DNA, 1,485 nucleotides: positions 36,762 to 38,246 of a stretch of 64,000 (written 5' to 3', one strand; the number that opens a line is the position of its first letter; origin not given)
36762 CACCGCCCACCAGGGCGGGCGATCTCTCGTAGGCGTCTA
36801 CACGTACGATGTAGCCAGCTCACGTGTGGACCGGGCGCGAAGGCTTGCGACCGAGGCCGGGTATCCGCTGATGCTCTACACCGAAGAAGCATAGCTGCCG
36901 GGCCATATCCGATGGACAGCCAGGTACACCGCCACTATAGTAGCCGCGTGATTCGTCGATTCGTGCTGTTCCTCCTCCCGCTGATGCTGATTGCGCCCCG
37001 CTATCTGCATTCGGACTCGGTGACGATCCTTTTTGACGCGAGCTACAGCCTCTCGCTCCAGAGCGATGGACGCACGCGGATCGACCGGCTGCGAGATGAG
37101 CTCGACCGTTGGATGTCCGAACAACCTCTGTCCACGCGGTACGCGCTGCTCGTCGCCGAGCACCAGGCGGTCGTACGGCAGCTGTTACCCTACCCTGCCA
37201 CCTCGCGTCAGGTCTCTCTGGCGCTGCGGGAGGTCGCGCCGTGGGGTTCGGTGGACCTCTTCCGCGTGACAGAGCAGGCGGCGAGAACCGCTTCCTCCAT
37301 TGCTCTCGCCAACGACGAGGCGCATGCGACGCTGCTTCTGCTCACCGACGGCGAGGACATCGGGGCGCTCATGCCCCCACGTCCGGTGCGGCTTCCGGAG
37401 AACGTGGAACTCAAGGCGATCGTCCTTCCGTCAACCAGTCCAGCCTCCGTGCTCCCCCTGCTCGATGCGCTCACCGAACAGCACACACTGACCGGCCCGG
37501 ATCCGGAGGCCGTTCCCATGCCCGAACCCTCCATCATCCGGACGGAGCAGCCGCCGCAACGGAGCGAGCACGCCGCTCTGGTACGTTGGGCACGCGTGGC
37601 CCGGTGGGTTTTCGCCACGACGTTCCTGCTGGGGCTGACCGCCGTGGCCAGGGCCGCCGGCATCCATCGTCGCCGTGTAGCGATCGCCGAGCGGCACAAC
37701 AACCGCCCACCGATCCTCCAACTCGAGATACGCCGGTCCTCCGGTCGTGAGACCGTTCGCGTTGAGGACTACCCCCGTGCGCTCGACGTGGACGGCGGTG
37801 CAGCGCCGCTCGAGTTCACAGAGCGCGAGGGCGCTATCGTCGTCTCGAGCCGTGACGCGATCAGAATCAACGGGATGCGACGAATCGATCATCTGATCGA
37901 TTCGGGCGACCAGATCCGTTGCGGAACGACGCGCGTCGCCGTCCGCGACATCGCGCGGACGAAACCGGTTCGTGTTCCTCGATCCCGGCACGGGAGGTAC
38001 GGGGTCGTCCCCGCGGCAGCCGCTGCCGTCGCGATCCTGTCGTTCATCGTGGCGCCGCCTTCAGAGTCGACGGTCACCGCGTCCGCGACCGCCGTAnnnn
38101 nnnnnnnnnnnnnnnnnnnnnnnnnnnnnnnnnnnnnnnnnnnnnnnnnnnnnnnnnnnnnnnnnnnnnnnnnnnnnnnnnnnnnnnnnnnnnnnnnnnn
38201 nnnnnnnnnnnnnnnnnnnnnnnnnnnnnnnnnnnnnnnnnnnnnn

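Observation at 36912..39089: Unusual single-polypeptide fusion: VWA(MIDAS) - TM - FHA-like - TM - PIG-L/LmbE deacetylase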

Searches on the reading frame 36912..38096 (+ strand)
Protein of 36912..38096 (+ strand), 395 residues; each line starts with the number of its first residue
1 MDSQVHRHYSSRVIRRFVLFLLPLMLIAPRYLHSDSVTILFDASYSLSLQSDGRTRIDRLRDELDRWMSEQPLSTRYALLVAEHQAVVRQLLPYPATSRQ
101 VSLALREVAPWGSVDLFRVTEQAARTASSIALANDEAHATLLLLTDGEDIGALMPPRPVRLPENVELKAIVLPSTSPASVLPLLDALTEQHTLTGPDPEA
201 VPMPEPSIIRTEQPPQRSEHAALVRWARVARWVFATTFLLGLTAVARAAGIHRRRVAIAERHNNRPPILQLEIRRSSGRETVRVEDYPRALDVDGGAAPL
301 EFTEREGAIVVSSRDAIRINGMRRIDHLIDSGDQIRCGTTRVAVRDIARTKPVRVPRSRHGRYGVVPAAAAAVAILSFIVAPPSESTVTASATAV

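Call 43: search_protein_representatives(alignment_id=A3)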
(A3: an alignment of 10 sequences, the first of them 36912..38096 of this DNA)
Query: 10 sequences, 419 profile positions. Proteins with E-value up to 0.001 (for the whole library): 123; up to 1e-10: 40; up to 1e-30: 21. The best 123 are listed.
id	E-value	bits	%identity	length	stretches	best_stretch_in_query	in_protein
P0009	4.4e-166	569.3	-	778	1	1-411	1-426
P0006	5.5e-152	522.8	-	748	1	1-411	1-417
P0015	9.8e-151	518.7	-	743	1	14-417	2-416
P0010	1.1e-148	511.9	-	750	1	14-409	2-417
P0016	3.0e-116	405.1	-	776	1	46-410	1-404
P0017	2.1e-110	385.9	-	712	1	51-408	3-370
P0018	8.8e-110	383.8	-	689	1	14-414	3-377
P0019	2.3e-106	372.5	-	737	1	15-409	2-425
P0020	2.3e-58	214.4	-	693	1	15-415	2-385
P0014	4.0e-58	213.6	-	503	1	243-417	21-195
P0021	7.7e-55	202.8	-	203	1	1-140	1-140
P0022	7.2e-53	196.3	-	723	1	37-407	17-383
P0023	1.7e-47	178.6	-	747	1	15-403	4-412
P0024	4.0e-47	177.4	-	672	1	46-403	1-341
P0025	7.9e-46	173.1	-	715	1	40-403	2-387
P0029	1.6e-40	155.6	-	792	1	2-398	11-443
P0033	8.3e-27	110.5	-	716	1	17-400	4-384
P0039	4.3e-17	78.5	-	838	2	28-127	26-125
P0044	1.7e-13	66.6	-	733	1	34-403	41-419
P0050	2.3e-11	59.6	-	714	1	17-402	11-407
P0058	5.2e-07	45.3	-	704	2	277-371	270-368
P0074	2.6e-05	39.7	-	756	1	231-402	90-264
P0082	6.1e-05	38.4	-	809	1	27-401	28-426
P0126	7.9e-04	34.8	-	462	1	253-389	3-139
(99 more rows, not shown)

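Call 46: list_cluster_members(proteins=[P0020, P0029, P0033, P0039, P0044, P0050, P0058, P0074, P0082, P0126])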
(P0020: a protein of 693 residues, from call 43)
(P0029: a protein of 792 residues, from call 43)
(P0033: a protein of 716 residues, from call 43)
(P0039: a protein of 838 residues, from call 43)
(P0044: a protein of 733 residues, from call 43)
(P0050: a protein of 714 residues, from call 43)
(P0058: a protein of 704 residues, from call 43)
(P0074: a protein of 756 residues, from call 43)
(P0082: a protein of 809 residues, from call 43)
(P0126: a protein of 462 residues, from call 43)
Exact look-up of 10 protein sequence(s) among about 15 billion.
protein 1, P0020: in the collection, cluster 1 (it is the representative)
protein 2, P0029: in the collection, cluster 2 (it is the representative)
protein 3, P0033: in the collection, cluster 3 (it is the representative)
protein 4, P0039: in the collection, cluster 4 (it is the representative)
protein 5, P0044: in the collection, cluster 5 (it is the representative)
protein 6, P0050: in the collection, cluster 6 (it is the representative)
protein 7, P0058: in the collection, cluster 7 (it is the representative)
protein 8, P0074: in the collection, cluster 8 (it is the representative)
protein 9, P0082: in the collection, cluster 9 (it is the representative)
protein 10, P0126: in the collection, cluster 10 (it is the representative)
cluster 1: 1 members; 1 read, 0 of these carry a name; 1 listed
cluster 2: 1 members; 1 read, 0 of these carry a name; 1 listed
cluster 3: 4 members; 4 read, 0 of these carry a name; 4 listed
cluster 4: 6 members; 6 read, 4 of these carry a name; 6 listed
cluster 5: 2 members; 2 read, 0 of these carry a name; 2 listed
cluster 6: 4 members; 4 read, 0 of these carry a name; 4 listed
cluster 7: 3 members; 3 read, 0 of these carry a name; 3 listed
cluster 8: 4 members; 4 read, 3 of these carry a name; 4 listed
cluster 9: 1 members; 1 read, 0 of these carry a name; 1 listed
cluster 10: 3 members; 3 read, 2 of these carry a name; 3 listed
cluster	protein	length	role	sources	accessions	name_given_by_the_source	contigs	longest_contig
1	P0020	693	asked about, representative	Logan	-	-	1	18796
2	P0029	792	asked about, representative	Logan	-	-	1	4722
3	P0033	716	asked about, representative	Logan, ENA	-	-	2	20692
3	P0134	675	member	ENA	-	-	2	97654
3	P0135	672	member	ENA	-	-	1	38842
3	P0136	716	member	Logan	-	-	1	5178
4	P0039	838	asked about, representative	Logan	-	-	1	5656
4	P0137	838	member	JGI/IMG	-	LmbE family N-acetylglucosaminyl deacetylase/Mg-chelatase subunit ChlD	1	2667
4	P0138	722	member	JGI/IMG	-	LmbE family N-acetylglucosaminyl deacetylase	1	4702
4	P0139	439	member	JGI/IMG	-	LmbE family N-acetylglucosaminyl deacetylase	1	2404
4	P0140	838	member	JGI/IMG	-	LmbE family N-acetylglucosaminyl deacetylase/Mg-chelatase subunit ChlD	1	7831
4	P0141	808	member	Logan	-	-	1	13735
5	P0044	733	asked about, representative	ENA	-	-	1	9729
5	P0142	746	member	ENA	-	-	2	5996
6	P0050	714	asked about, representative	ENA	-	-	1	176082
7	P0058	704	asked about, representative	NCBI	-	-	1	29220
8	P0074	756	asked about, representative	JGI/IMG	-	LmbE family N-acetylglucosaminyl deacetylase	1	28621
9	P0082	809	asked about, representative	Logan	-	-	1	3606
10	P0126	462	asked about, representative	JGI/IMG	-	LmbE family N-acetylglucosaminyl deacetylase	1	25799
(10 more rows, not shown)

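Call 47: find_encoding_contigs(protein=P0050, flank=8000, max_places=2)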
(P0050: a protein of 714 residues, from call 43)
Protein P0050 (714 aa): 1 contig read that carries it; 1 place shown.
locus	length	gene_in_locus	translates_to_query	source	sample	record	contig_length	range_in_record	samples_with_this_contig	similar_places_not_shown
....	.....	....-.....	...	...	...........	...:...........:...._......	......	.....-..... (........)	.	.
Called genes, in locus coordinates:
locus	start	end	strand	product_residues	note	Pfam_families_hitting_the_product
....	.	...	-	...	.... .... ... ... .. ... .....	-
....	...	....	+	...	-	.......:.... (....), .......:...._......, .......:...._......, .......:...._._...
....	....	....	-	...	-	-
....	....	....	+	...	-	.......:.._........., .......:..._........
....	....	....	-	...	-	-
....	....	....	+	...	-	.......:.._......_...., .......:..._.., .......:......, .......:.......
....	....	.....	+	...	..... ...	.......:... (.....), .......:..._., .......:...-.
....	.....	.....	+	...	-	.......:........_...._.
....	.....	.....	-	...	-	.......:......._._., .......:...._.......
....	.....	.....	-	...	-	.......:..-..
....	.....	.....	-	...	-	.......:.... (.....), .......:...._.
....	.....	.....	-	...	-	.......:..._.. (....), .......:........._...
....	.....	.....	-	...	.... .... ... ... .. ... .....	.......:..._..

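Call 48: find_encoding_contigs(protein=P0058, flank=8000, max_places=2)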
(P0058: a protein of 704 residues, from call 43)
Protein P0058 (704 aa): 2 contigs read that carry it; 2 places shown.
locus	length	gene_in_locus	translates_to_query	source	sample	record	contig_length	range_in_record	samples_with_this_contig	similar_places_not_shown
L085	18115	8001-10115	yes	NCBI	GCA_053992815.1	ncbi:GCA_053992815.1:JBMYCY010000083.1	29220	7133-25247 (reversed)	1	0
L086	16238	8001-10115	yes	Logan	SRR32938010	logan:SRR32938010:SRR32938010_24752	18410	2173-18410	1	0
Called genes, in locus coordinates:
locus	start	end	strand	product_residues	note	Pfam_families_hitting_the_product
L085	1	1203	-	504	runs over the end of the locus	PF00005:ABC_tran, PF13304:AAA_21 (faint), PF00005:ABC_tran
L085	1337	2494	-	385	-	PF02608:Bmp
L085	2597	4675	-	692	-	PF22745:Nlig-Ia, PF01653:DNA_ligase_aden, PF01653:DNA_ligase_aden, PF03120:OB_DNA_ligase, PF12826:HHH_2, PF14520:HHH_5, PF00533:BRCT, PF12738:PTCB-BRCT (weak), +1 more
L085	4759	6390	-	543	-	PF05036:SPOR (weak)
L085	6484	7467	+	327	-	PF20511:PMI_typeI_cat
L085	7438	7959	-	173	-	-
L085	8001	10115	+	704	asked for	PF00092:VWA, PF13519:VWA_2, PF02585:PIG-L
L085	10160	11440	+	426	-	PF13807:GNVR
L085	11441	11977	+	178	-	PF02357:NusG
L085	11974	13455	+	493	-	PF13727:CoA_binding_3 (weak), PF01073:3Beta_HSD, PF01370:Epimerase, PF02719:Polysacc_synt_2, PF04321:RmlD_sub_bind, PF05368:NmrA, PF07993:NAD_binding_4 (weak), PF16363:GDP_Man_Dehyd, +3 more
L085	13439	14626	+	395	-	PF00155:Aminotran_1_2, PF01041:DegT_DnrJ_EryC1, PF01212:Beta_elim_lyase (weak)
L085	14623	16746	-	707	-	PF00989:PAS, PF13188:PAS_8, PF13426:PAS_9, PF02518:HATPase_c, PF00072:Response_reg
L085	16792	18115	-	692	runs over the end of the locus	PF00122:E1-E2_ATPase, PF00702:Hydrolase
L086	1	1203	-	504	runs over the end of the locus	PF00005:ABC_tran, PF13304:AAA_21 (faint), PF00005:ABC_tran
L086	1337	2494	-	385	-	PF02608:Bmp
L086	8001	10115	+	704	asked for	PF00092:VWA, PF13519:VWA_2, PF02585:PIG-L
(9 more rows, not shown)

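Call 49: find_encoding_contigs(protein=P0126, flank=8000, max_places=2)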
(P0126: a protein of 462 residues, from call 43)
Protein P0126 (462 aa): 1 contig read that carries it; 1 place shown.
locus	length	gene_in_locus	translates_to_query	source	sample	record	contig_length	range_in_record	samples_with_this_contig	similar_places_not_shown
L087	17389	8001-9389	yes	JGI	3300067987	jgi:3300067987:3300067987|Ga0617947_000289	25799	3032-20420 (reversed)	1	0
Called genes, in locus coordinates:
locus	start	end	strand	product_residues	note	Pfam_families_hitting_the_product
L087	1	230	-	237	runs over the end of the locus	-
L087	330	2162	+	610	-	PF00111:Fer2 (faint), PF17650:RACo_linker, PF17651:Raco_middle, PF14574:RACo_C_ter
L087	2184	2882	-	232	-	-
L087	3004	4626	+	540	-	PF00795:CN_hydrolase, PF02540:NAD_synthase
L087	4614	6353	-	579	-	-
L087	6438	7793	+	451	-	PF18073:Zn_ribbon_LapB, PF13481:AAA_25, PF06745:ATPase, PF13191:AAA_16 (faint), PF23442:DUF7125 (weak), PF13541:ChlI (weak)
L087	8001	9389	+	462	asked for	PF02585:PIG-L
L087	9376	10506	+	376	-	PF01522:Polysacc_deac_1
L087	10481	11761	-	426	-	PF13581:HATPase_c_2, PF00027:cNMP_binding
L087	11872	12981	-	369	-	PF01008:IF-2B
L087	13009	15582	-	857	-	PF02985:HEAT (faint), PF13646:HEAT_2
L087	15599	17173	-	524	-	PF08448:PAS_4 (weak), PF13596:PAS_10 (weak), PF00211:Guanylate_cyc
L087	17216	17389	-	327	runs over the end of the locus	PF01180:DHO_dh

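Call 58: find_encoding_contigs(protein=P0134, flank=7000, max_places=1)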
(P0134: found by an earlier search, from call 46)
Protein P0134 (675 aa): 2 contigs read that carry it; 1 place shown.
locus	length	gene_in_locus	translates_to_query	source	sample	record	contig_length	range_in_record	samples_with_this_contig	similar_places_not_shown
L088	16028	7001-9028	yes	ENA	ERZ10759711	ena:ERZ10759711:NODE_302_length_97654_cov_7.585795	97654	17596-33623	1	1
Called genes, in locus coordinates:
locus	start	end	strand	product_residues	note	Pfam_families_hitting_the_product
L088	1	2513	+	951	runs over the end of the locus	PF03477:ATP-cone, PF00317:Ribonuc_red_lgN, PF02867:Ribonuc_red_lgC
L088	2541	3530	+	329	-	PF00268:Ribonuc_red_sm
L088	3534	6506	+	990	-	PF00675:Peptidase_M16, PF05193:Peptidase_M16_C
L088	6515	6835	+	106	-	PF02617:ClpS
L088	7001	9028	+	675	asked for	PF02585:PIG-L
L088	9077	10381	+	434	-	PF01883:FeS_assembly_P, PF01656:CbiA, PF02374:ArsA_ATPase (weak), PF09140:MipZ (weak), PF10609:ParA, PF13614:AAA_31 (weak), PF06155:GBBH-like_N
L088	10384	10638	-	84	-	-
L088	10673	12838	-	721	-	PF03030:H_PPase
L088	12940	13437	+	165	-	PF00293:NUDIX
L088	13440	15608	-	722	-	PF17874:TPR_MalT (weak), PF00515:TPR_1 (faint), PF07719:TPR_2 (faint), PF13374:TPR_10 (faint), PF13424:TPR_12, PF01590:GAF, PF13185:GAF_2, PF00990:GGDEF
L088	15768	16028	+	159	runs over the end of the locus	PF04542:Sigma70_r2, PF07638:Sigma70_ECF (weak), PF08281:Sigma70_r4_2 (weak)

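Call 59: find_encoding_contigs(protein=P0074, flank=7000, max_places=1)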
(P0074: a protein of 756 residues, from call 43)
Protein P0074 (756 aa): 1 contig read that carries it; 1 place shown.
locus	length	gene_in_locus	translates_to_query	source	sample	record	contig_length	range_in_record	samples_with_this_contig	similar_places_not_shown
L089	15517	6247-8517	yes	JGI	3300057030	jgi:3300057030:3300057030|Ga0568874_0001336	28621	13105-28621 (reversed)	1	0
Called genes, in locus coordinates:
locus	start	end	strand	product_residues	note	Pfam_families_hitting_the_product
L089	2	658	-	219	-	?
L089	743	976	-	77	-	-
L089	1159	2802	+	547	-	PF00795:CN_hydrolase, PF02540:NAD_synthase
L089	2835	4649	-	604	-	-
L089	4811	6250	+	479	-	PF18073:Zn_ribbon_LapB, PF13481:AAA_25, PF03796:DnaB_C (weak), PF06745:ATPase, PF13191:AAA_16 (faint), PF23442:DUF7125 (weak), PF13541:ChlI (weak)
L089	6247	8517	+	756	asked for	PF02585:PIG-L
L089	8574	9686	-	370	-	PF01008:IF-2B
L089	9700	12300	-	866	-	PF02985:HEAT (faint), PF12717:Cnd1 (faint), PF03130:HEAT_PBS (faint), PF13646:HEAT_2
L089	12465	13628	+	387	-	PF01168:Ala_racemase_N, PF00842:Ala_racemase_C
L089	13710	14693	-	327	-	PF01180:DHO_dh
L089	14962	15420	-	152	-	PF04073:tRNA_edit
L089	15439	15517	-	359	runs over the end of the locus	PF00962:A_deaminase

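Call 60: find_encoding_contigs(protein=P0020, flank=7000, max_places=1)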
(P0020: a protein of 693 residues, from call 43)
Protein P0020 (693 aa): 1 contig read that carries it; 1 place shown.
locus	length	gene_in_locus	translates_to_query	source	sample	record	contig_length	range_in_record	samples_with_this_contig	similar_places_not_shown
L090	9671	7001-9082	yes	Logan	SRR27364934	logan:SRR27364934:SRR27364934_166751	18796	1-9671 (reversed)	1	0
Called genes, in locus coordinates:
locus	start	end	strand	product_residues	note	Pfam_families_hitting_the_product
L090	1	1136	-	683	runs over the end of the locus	PF00005:ABC_tran, PF05729:NACHT (faint), PF07728:AAA_5 (faint), PF13191:AAA_16 (faint), PF08352:oligo_HPY, PF00005:ABC_tran, PF02463:SMC_N (weak), PF08352:oligo_HPY, +3 more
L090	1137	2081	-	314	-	PF12911:OppC_N, PF00528:BPD_transp_1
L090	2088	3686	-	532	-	PF00496:SBP_bac_5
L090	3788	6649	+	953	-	PF00675:Peptidase_M16, PF05193:Peptidase_M16_C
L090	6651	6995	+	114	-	PF02617:ClpS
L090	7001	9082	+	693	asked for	PF02585:PIG-L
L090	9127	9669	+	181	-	?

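Call 63: find_homologous_proteins(query=P0058, max_evalue=1e-20)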
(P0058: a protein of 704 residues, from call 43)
Query P0058 (704 aa): 45 proteins with E <= 1e-20 among 8000 candidates.
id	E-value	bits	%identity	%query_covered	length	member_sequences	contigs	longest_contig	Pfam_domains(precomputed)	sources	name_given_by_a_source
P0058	0.0e+0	1562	100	100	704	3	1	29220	PF02585.23,PF00092.35,PF13519.13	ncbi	-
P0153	6.1e-258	876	56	100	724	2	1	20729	PF02585.23,PF00092.35,PF13519.13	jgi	-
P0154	9.2e-251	852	57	100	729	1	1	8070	PF02585.23,PF00092.35,PF13519.13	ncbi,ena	-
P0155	4.1e-248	843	57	98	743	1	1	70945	PF02585.23,PF00092.35,PF13519.13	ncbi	-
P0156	5.1e-152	526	40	100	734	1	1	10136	PF02585.23,PF13519.13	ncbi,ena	-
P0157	1.8e-150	520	41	100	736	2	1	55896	PF02585.23,PF00092.35,PF13519.13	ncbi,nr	ncbi:MAG: VWA domain-containing protein [Spirochaetes bacterium]|nr:VWA domain-containing protein [S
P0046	6.2e-109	383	33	98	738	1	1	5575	PF02585.23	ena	-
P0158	3.2e-107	378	34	95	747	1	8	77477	PF02585.23,PF13519.13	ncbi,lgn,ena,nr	ncbi:MAG: hypothetical protein CMN78_00405 [Spirochaetales bacterium]|nr:hypothetical protein [Spiro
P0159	2.2e-106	375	43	55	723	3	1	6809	PF02585.23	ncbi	ncbi:1D-myo-inositol 2-acetamido-2-deoxy-alpha-D-glucopyranoside deacetylase [subsurface metagenome]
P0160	3.7e-104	367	45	43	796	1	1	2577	PF02585.23,PF13519.13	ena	-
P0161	4.1e-104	367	42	55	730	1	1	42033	PF02585.23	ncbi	-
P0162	1.9e-103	365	42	55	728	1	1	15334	PF02585.23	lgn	-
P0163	3.0e-101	358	39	62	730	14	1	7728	PF02585.23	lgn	-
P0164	9.8e-101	356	40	55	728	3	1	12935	PF02585.23,PF13519.13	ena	-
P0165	2.4e-100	355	33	100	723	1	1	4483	PF02585.23,PF00092.35,PF13519.13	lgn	-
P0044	1.6e-84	303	30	96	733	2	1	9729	PF02585.23,PF00092.35,PF13519.13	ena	-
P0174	9.8e-72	260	38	53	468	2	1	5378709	PF02585.23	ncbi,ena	-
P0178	1.3e-52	197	31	56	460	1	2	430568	PF02585.23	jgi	jgi:LmbE family N-acetylglucosaminyl deacetylase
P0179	1.0e-49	188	43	37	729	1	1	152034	PF02585.23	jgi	jgi:LmbE family N-acetylglucosaminyl deacetylase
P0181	4.2e-48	182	40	36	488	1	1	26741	PF02585.23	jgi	-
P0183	3.9e-47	179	39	42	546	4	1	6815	PF02585.23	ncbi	ncbi:MAG: PIG-L family deacetylase [Clostridia bacterium]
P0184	1.2e-46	177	41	38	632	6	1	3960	PF02585.23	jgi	-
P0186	4.0e-46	176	42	36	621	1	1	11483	PF02585.23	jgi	jgi:LmbE family N-acetylglucosaminyl deacetylase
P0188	7.4e-45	171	42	36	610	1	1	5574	PF02585.23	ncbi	ncbi:MAG: PIG-L family deacetylase [Spirochaetota bacterium]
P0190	3.8e-44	169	38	37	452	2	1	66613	PF02585.23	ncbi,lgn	-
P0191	6.9e-37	145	38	31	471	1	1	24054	PF02585.23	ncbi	-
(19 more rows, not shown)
